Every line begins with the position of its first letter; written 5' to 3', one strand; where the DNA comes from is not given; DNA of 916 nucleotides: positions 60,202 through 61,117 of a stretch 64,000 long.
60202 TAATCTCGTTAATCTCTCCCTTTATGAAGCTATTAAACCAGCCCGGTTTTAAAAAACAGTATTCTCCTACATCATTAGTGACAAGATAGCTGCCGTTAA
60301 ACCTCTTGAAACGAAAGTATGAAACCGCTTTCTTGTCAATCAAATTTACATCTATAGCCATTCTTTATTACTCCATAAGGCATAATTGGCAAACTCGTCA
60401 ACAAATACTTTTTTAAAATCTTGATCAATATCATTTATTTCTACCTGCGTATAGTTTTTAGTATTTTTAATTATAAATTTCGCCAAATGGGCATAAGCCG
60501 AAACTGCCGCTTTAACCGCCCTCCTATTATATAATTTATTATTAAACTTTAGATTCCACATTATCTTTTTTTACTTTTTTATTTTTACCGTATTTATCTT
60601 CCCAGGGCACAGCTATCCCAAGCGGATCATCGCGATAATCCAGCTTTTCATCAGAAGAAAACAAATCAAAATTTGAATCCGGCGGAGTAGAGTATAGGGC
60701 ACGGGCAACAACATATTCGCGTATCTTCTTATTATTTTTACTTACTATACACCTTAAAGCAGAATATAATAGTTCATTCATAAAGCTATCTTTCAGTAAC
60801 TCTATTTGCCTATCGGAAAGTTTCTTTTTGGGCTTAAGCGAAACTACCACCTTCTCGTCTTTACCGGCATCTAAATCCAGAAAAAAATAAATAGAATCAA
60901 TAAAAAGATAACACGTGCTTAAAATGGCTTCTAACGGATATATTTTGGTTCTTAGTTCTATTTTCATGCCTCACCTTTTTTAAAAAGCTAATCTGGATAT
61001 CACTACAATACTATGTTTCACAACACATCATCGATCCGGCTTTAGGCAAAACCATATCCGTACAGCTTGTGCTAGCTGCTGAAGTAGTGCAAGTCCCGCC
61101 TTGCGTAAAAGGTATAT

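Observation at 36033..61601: A ~25.5-kb single-strand island packing 17 radical SAM genes (18 rSAM domains) around a His-Xaa-Ser repeat precursor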

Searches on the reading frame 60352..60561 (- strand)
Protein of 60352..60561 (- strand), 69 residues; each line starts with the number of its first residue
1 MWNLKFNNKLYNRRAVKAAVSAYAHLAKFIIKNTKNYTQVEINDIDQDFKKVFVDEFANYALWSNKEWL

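Call 4: search_protein_families(library=pfam, proteins=[window:60352-60561:-], max_evalue=0.01)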
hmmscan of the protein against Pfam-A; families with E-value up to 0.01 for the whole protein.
window:60352-60561:- (69 aa): 0 families

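Call 7: search_protein_families(library=ncbifam, proteins=[window:60352-60561:-], max_evalue=0.01)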
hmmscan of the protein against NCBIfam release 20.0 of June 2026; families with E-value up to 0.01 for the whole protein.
window:60352-60561:- (69 aa): 1 family
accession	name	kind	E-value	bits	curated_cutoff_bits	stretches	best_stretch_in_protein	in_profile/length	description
NF038315.1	HxsD_rel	equivalog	5.9e-18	64.8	41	1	4-62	1-58/62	HxsD-like protein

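Call 38: search_protein_families(library=padloc, proteins=[window:60352-60561:-], max_evalue=0.001)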
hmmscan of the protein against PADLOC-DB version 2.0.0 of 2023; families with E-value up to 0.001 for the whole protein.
window:60352-60561:- (69 aa): 0 families

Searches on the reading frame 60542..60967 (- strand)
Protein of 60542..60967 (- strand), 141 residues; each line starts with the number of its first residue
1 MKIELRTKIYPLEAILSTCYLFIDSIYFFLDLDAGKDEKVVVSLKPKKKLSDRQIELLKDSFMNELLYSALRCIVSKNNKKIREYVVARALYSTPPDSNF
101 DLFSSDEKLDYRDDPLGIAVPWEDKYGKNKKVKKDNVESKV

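Call 4: search_protein_families(library=pfam, proteins=[window:60542-60967:-], max_evalue=0.01)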
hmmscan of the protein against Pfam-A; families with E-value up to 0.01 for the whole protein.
window:60542-60967:- (141 aa): 0 families

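Call 7: search_protein_families(library=ncbifam, proteins=[window:60542-60967:-], max_evalue=0.01)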
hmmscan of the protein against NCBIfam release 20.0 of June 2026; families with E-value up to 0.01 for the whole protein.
window:60542-60967:- (141 aa): 2 families
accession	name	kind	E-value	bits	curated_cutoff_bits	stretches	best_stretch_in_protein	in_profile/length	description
TIGR03976.1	chp_LLNDYxLRE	equivalog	6.1e-15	55.4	50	1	6-93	2-86/90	His-Xaa-Ser system protein HxsD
NF038315.1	HxsD_rel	equivalog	0.0036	17.5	41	1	3-67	1-58/62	HxsD-like protein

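Call 38: search_protein_families(library=padloc, proteins=[window:60542-60967:-], max_evalue=0.001)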
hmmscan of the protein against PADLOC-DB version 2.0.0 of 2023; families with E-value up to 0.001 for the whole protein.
window:60542-60967:- (141 aa): 0 families
